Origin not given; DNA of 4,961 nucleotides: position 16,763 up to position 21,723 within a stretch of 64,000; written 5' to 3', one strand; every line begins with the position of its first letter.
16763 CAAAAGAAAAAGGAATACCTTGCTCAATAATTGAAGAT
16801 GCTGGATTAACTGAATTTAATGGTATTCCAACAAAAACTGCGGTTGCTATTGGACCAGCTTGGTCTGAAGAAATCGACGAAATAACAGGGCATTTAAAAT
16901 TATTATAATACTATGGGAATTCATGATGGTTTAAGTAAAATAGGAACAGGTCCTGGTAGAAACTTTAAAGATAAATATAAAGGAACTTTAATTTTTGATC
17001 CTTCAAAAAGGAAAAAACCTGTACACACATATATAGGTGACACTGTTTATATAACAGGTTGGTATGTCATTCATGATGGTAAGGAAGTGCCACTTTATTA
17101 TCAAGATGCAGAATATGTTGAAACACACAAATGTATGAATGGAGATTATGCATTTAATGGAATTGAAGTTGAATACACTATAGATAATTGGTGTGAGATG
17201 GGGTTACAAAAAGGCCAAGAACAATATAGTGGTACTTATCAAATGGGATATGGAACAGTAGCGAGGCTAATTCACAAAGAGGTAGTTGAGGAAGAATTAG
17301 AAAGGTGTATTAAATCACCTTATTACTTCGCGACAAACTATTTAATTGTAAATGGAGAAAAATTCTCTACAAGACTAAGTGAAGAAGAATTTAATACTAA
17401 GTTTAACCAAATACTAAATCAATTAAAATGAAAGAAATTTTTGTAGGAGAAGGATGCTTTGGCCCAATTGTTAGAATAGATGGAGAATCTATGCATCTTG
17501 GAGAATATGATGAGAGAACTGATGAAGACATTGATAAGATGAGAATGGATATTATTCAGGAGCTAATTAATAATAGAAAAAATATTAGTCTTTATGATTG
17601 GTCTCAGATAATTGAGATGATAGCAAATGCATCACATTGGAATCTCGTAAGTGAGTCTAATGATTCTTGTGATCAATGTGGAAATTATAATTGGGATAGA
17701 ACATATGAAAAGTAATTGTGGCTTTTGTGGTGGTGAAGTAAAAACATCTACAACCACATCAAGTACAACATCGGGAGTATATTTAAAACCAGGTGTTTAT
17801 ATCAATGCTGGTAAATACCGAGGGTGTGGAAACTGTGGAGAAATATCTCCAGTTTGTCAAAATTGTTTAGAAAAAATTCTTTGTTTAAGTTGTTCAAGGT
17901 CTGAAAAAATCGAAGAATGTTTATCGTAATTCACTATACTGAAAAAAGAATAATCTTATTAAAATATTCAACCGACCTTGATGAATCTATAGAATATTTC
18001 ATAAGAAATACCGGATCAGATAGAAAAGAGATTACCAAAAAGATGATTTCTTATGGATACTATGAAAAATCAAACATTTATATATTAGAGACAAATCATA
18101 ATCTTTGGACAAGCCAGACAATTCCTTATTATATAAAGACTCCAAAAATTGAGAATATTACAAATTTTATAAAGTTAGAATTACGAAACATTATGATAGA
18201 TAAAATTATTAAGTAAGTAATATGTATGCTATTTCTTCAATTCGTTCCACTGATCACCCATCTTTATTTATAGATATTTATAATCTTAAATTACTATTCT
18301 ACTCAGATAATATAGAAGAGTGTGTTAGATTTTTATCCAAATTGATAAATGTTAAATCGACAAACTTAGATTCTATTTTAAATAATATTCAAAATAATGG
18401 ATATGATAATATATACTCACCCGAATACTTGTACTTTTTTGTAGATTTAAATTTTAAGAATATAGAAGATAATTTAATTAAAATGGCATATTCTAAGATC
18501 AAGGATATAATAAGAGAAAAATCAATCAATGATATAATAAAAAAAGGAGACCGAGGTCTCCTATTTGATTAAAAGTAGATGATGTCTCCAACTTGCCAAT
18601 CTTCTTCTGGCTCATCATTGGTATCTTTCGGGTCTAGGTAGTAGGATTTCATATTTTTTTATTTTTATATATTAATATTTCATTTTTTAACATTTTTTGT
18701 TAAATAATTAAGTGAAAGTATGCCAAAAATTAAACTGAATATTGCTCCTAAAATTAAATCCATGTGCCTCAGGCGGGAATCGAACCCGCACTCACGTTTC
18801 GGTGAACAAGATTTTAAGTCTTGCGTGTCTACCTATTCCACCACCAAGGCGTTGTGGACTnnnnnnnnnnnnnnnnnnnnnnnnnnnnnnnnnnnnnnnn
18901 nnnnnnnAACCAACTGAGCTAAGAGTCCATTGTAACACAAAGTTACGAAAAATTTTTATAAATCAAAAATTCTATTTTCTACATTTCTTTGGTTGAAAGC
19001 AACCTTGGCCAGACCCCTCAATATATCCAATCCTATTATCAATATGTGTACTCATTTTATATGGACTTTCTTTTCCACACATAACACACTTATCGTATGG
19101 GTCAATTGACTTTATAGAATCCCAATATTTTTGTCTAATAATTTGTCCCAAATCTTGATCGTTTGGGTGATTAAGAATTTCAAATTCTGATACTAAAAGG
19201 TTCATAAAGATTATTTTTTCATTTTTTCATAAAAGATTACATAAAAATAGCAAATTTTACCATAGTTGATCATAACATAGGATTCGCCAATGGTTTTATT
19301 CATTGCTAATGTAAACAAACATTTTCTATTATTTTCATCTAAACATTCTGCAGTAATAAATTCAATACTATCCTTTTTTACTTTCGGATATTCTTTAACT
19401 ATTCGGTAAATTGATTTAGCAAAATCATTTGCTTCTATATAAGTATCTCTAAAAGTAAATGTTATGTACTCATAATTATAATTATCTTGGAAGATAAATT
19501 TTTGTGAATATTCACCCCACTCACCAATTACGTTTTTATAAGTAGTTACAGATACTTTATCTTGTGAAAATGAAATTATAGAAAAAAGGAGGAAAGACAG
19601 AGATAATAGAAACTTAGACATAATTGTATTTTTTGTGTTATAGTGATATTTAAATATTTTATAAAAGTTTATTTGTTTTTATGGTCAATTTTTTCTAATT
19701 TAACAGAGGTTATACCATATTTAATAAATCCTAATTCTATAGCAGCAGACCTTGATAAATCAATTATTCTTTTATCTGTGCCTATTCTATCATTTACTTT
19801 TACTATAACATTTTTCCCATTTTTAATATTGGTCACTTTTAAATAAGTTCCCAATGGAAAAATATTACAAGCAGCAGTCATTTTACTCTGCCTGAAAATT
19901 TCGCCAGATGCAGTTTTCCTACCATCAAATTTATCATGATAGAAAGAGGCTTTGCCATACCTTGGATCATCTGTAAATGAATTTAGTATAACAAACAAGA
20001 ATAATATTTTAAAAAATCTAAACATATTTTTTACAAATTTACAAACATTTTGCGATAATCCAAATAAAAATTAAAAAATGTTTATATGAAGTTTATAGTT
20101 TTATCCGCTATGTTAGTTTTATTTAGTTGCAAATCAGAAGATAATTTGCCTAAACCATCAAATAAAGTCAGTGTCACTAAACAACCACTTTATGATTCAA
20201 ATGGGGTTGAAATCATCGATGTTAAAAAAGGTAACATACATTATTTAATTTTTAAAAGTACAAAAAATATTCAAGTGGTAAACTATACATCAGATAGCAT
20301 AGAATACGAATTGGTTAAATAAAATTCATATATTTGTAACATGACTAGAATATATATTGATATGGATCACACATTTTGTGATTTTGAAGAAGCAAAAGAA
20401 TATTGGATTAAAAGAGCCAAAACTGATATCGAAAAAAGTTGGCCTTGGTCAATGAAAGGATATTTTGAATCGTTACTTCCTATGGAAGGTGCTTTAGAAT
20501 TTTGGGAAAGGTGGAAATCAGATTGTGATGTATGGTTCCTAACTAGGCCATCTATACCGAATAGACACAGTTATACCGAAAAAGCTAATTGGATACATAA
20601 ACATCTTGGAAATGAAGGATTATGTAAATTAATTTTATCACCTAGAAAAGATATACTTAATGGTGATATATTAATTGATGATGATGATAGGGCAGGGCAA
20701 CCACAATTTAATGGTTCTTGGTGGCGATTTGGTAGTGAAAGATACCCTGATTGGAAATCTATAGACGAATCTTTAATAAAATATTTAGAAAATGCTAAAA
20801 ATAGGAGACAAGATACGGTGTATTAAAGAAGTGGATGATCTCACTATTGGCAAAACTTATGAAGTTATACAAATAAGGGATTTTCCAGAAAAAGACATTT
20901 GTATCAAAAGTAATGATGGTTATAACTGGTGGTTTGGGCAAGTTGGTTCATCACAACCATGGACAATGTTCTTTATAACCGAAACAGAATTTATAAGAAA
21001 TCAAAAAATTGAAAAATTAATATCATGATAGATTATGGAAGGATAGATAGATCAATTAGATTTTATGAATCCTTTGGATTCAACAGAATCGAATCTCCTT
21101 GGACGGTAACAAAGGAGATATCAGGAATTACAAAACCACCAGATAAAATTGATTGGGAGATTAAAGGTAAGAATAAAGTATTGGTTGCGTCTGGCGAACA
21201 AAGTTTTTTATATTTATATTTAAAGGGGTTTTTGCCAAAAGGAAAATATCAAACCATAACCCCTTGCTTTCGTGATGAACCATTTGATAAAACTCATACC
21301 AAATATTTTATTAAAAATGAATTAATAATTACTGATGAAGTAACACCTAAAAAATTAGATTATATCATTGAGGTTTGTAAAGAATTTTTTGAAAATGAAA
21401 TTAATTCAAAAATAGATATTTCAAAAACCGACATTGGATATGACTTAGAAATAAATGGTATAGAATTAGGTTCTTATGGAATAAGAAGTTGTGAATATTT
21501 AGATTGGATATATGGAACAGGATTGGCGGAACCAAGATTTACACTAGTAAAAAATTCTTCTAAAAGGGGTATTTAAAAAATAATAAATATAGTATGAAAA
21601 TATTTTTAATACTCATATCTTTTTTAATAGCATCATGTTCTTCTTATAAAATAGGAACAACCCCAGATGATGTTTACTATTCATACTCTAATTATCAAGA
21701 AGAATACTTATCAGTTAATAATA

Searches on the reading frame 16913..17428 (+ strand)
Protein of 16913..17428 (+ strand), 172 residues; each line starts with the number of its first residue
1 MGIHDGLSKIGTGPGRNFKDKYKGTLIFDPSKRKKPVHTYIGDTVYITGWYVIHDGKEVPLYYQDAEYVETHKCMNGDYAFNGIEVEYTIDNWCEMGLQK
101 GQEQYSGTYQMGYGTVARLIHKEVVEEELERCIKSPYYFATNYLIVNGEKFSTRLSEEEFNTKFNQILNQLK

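Call 13: search_protein_families(library=pfam, proteins=[window:16913-17428:+], max_evalue=0.01)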
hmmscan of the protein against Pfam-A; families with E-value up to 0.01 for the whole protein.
window:16913-17428:+ (172 aa): 0 families

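Call 41: search_protein_families(library=phrogs, proteins=[window:16913-17428:+], max_evalue=0.001)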
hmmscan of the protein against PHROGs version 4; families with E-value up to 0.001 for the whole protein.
window:16913-17428:+ (172 aa): 0 families

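Call 72: search_protein_families(library=padloc, proteins=[window:16913-17428:+], max_evalue=0.01)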
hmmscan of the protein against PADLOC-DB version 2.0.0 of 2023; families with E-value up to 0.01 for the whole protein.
window:16913-17428:+ (172 aa): 0 families
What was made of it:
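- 16293..18572 (+): Tightly packed + strand cluster of small ORFs (66 aa, pth2, 172, 95, an alternative overlapping 92-aa ORF, 99 and 116 aa). Probably one transcription unit. A terminator-like hairpin lies at 18545-18562. No Pfam, PHROG or PADLOC family for the neighbours that were scanned (calls 13, 41, 72).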

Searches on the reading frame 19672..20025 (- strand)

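Call 14: search_protein_families(library=pfam, proteins=[window:19672-20025:-], max_evalue=0.01)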
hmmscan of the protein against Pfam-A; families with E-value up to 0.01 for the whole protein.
window:19672-20025:- (118 aa): 1 family
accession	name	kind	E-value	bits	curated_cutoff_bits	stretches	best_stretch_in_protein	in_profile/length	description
PF03330.24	DPBB_1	-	7.5e-17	61.8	28.8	1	24-109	4-82/83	Lytic transglycolase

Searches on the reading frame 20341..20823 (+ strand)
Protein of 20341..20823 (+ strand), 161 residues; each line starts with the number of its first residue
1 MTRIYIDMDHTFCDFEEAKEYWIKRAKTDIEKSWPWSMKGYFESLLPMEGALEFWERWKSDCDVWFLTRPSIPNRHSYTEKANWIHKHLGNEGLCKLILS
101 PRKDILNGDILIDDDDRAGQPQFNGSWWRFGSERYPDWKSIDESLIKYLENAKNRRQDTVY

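Call 14: search_protein_families(library=pfam, proteins=[window:20341-20823:+], max_evalue=0.01)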
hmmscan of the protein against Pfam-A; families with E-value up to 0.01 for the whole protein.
window:20341-20823:+ (161 aa): 1 family
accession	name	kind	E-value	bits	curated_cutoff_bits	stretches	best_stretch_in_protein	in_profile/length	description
PF06941.18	NT5C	-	4.9e-11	43.3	24.8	1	37-116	58-137/180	5' nucleotidase, deoxy (Pyrimidine), cytosolic type C protein (NT5C)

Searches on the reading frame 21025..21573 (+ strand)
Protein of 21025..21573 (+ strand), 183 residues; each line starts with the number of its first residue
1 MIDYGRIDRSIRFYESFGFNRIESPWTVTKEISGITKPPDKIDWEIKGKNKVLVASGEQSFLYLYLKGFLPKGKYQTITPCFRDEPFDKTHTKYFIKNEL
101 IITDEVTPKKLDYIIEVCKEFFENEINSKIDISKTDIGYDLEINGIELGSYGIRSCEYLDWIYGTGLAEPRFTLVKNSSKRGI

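Call 14: search_protein_families(library=pfam, proteins=[window:21025-21573:+], max_evalue=0.01)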
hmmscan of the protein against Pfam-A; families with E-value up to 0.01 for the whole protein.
window:21025-21573:+ (183 aa): 2 families
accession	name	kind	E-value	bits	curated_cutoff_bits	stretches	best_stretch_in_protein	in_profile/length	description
PF00152.25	tRNA-synt_2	-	0.0003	20.4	25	1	12-122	34-141/308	tRNA synthetases class II (D, K and N)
PF01409.25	tRNA-synt_2d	-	0.00037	20.5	19.8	1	73-133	103-165/246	tRNA synthetases class II core domain (F)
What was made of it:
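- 21025..21576 (+): 183-aa class II aminoacyl-tRNA-synthetase-like protein. Belongs to a phage family of about 190 aa annotated 'histidyl tRNA synthetase'. Weak Pfam tRNA-synt_2/2d hits, E 3e-4 (call 14).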

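Call 40: search_solved_structures(query=window:21025-21573:+, max_evalue=1, show_alignments=1)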
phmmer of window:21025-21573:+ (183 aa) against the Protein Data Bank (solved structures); distinct sequences matched with E-value up to 1: 7.
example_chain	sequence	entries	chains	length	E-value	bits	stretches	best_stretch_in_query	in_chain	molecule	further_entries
1mvo_A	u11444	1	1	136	0.0022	20.7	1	50-150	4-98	PhoP response regulator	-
8tpu_A8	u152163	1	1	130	0.004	19.9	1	66-136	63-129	60S ribosomal protein L32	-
3j79_8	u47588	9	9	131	0.0093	18.7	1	66-136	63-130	60S ribosomal protein eL32 | 60S ribosomal protein L32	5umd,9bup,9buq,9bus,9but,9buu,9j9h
3jbn_A8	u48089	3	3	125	0.14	14.8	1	66-130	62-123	60S ribosomal protein eL32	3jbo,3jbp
9udl_A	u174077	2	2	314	0.28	13.9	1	60-123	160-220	Phenylalanine--tRNA ligase alpha subunit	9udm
3l4g_A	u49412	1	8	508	0.59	12.8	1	60-123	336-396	Phenylalanyl-tRNA synthetase alpha chain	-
3j9o_B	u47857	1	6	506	0.64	12.7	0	98-152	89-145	Intracellular growth locus protein B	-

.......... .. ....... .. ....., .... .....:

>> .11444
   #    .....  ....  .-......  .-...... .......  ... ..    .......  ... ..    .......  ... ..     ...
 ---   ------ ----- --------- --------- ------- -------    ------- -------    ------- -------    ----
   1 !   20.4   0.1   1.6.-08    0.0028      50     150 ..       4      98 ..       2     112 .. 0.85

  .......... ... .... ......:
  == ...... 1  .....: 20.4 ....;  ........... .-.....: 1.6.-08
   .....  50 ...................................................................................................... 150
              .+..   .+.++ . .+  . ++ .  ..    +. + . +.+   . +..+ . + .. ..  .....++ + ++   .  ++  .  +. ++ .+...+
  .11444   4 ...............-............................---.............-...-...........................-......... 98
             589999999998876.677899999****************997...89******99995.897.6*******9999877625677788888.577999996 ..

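Call 41: search_protein_families(library=phrogs, proteins=[window:21025-21573:+], max_evalue=0.001)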
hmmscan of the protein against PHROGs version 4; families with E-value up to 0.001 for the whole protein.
window:21025-21573:+ (183 aa): 1 family
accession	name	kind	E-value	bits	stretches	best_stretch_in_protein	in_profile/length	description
phrog_4806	-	DNA, RNA and nucleotide metabolism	8.4e-39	134.3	1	2-174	5-182/190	histidyl tRNA synthetase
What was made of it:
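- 21025..21576 (+): phrog_4806 E 8.4e-39, full length (call 41).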

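Call 72: search_protein_families(library=padloc, proteins=[window:21025-21573:+], max_evalue=0.01)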
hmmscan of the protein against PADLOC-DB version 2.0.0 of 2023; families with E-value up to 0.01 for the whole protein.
window:21025-21573:+ (183 aa): 0 families
